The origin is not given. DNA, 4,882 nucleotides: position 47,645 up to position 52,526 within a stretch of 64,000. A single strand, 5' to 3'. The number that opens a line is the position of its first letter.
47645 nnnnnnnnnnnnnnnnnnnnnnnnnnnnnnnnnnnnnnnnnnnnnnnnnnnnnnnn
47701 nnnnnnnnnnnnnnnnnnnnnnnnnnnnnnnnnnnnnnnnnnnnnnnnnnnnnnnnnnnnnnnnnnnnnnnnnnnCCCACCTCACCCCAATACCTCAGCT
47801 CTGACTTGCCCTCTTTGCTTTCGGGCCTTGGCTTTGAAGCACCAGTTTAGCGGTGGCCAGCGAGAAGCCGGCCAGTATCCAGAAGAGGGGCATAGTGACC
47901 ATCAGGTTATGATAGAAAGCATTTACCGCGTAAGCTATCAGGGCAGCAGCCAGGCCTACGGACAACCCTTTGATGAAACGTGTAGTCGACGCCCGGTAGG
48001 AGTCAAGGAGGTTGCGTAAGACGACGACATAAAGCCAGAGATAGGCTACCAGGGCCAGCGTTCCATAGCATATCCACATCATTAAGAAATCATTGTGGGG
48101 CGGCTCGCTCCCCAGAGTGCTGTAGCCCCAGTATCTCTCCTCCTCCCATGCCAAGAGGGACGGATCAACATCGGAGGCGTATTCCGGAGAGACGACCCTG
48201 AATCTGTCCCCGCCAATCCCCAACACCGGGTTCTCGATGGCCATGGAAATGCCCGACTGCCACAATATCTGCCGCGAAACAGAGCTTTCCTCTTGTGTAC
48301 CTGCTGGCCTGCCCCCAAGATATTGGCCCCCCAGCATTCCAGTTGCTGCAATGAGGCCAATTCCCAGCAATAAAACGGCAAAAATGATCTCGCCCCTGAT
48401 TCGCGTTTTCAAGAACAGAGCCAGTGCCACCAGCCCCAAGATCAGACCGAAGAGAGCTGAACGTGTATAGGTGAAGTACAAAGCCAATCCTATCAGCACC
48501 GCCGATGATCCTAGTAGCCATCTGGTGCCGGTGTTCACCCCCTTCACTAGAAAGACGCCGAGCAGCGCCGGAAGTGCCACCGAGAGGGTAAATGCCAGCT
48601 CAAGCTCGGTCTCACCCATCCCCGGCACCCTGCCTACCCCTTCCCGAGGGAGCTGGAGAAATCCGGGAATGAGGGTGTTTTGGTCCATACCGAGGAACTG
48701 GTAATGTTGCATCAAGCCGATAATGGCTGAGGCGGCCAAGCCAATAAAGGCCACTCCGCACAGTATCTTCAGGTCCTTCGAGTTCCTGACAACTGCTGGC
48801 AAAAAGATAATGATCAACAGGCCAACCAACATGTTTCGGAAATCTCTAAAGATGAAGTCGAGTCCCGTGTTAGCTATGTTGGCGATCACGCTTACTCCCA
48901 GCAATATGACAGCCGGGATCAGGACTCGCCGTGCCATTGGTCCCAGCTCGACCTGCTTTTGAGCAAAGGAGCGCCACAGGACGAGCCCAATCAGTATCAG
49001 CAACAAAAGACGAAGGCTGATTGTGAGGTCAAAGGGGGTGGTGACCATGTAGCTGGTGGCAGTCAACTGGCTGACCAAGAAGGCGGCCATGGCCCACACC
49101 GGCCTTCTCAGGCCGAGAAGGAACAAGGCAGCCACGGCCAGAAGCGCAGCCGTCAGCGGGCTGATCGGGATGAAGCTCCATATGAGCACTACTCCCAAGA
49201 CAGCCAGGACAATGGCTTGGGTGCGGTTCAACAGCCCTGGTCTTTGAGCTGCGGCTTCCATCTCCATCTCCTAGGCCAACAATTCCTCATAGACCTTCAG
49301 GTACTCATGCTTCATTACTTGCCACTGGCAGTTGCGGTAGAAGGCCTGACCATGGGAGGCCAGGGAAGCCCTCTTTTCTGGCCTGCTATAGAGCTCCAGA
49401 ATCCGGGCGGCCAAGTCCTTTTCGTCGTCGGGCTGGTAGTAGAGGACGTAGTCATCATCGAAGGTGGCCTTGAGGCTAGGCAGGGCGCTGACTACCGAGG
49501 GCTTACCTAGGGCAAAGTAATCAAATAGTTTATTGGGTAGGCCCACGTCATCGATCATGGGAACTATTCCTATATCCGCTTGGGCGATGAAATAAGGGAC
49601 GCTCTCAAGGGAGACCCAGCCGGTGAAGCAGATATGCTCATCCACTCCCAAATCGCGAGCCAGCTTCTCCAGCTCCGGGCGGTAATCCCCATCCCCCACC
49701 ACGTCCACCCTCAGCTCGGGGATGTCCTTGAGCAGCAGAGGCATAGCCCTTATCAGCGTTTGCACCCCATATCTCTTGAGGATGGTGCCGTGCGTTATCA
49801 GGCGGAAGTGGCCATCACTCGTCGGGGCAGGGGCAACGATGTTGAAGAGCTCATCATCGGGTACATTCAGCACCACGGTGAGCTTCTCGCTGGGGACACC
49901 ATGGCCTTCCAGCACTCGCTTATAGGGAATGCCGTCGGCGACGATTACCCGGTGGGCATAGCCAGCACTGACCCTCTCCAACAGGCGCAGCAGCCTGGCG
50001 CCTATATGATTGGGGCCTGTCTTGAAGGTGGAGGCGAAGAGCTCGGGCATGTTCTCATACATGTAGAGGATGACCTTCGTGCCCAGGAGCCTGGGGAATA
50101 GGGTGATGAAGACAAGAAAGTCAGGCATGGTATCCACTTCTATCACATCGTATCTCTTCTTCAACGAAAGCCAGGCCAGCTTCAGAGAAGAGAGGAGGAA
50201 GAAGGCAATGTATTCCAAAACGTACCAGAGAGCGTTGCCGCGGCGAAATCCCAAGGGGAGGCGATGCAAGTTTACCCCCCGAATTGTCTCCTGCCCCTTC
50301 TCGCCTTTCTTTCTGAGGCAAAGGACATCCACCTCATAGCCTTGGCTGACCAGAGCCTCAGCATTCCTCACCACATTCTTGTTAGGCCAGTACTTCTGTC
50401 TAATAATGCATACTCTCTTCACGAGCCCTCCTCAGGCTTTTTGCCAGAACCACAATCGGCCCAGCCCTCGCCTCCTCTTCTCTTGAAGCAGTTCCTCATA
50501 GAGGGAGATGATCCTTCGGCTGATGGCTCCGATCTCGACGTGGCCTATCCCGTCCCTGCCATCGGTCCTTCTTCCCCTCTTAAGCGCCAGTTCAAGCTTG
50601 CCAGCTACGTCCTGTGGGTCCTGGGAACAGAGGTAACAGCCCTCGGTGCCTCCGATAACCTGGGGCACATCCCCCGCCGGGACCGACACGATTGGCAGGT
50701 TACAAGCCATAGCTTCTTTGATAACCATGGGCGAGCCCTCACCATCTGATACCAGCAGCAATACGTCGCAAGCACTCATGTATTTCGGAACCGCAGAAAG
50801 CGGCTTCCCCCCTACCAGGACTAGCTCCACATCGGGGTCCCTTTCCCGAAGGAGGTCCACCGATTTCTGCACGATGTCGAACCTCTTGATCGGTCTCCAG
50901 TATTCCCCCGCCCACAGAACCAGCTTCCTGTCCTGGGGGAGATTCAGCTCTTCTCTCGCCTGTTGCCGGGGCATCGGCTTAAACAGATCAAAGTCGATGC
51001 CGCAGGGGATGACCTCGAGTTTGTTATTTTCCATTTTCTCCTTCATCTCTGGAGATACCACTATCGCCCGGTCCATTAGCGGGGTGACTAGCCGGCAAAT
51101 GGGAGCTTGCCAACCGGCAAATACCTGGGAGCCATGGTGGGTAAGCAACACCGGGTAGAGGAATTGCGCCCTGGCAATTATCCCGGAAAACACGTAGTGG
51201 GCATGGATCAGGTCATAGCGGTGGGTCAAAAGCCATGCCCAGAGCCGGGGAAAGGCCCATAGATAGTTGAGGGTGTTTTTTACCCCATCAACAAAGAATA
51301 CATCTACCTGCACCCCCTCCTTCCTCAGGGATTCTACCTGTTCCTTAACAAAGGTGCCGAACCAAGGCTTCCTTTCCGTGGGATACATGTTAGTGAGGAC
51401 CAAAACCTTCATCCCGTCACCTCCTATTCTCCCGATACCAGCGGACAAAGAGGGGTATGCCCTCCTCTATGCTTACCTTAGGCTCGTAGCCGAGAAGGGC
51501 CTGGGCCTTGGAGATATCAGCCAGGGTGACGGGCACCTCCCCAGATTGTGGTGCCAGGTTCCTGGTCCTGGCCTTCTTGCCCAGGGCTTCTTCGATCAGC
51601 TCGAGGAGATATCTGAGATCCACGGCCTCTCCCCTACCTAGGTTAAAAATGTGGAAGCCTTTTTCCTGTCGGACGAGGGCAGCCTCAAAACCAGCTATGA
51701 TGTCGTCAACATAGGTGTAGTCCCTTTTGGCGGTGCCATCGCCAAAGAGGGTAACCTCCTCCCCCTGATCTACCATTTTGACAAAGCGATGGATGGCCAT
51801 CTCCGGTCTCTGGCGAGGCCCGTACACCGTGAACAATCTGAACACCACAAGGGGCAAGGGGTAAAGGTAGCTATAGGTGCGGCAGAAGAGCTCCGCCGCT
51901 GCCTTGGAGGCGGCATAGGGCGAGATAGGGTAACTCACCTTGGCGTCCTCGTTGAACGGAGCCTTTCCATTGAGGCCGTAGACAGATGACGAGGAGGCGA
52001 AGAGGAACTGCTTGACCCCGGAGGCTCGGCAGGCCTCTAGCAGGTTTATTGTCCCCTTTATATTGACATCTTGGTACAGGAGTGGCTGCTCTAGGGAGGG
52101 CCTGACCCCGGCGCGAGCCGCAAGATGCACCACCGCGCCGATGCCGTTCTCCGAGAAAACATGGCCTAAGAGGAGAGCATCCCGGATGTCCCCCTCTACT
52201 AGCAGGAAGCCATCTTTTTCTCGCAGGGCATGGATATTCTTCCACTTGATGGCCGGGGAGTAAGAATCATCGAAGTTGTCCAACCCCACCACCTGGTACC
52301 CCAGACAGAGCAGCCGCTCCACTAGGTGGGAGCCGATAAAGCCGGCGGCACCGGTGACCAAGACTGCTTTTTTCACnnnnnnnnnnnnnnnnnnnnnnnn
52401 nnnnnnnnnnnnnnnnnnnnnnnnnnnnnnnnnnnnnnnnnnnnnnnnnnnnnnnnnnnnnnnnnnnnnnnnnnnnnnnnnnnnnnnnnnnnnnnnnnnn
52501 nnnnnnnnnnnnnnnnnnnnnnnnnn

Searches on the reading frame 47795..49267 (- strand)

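Call 45: search_protein_families(library=pfam, proteins=[window:47795-49267:-], max_evalue=0.00001)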
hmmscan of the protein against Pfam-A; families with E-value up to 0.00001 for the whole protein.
window:47795-49267:- (490 aa): 1 family
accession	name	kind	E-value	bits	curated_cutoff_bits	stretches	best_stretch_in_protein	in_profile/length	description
PF04932.20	Wzy_C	-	1.9e-16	60.6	31.7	1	256-410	3-149/149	O-Antigen ligase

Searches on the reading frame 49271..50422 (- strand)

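Call 45: search_protein_families(library=pfam, proteins=[window:49271-50422:-], max_evalue=0.00001)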
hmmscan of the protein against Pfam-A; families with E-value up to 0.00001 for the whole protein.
window:49271-50422:- (383 aa): 5 families
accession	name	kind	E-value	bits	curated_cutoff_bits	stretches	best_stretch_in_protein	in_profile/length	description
PF13692.12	Glyco_trans_1_4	-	1.1e-23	84.5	27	1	207-346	3-141/142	Glycosyl transferases group 1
PF00534.26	Glycos_transf_1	-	7.5e-22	78.1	26.4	1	205-358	15-169/172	Glycosyl transferases group 1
PF13579.12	Glyco_trans_4_4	-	5e-15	56.6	29.7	1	17-186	7-157/158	Glycosyl transferase 4-like domain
PF13439.12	Glyco_transf_4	-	8.2e-12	45.9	28.5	1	19-187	10-165/170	Glycosyltransferase Family 4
PF13524.12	Glyco_trans_1_2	-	1.1e-08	35.6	25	1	231-363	6-130/144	Glycosyl transferase-like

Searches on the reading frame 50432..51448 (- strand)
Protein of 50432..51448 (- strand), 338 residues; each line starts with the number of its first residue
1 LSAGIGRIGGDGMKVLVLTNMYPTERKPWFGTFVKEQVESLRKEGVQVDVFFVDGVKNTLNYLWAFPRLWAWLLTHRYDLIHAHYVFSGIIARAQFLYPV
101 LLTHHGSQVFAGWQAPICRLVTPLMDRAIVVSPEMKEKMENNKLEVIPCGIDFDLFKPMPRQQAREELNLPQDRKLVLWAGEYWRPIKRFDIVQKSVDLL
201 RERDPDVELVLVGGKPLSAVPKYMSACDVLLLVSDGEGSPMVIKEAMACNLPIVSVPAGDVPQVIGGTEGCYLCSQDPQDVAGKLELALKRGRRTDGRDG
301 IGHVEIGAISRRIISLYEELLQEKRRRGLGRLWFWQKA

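Call 45: search_protein_families(library=pfam, proteins=[window:50432-51448:-], max_evalue=0.00001)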
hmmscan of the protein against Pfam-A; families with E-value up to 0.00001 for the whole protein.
window:50432-51448:- (338 aa): 5 families
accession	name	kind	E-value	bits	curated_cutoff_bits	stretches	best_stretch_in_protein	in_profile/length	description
PF13692.12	Glyco_trans_1_4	-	1.7e-17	64.4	27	1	175-289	2-140/142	Glycosyl transferases group 1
PF13439.12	Glyco_transf_4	-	1.9e-17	64.3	28.5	1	30-154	37-169/170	Glycosyltransferase Family 4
PF00534.26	Glycos_transf_1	-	1.6e-14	54.3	26.4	1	218-291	84-158/172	Glycosyl transferases group 1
PF13579.12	Glyco_trans_4_4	-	1.3e-07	32.6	29.7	1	41-149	35-157/158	Glycosyl transferase 4-like domain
PF13477.12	Glyco_trans_4_2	-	6e-07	30.2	23.4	0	56-114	54-116/139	Glycosyl transferase 4-like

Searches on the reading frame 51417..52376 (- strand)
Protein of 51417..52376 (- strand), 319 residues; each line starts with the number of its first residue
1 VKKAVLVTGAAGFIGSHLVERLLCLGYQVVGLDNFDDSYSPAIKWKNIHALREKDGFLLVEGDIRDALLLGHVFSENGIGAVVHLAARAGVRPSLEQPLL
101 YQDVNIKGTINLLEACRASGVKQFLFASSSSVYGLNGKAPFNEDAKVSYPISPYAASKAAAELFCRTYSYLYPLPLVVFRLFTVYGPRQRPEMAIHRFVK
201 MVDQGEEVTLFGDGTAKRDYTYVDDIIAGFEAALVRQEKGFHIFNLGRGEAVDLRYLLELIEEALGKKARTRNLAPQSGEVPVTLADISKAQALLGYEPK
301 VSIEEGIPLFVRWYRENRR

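Call 45: search_protein_families(library=pfam, proteins=[window:51417-52376:-], max_evalue=0.00001)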
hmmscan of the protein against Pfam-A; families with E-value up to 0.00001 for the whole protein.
window:51417-52376:- (319 aa): 7 families
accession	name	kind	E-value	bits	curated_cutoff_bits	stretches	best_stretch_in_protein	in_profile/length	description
PF16363.11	GDP_Man_Dehyd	-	7.9e-68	229.8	27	1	6-307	1-329/332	GDP-mannose 4,6 dehydratase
PF01370.27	Epimerase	-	2.3e-64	217.5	20.9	1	5-247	1-240/240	NAD dependent epimerase/dehydratase family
PF01073.25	3Beta_HSD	-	6.7e-23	81.5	22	1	6-226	1-221/280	3-beta hydroxysteroid dehydrogenase/isomerase family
PF04321.23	RmlD_sub_bind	-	3.4e-16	59.6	27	1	5-237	3-200/287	RmlD substrate binding domain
PF07993.18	NAD_binding_4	-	2.5e-13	50.2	20.1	1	79-190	89-213/258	Male sterility protein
PF02719.21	Polysacc_synt_2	-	8.9e-13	48.5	20.2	1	5-130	1-129/293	Polysaccharide biosynthesis protein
PF13460.12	NAD_binding_10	-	2.2e-08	34.6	27.2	1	9-164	1-130/184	NAD(P)H-binding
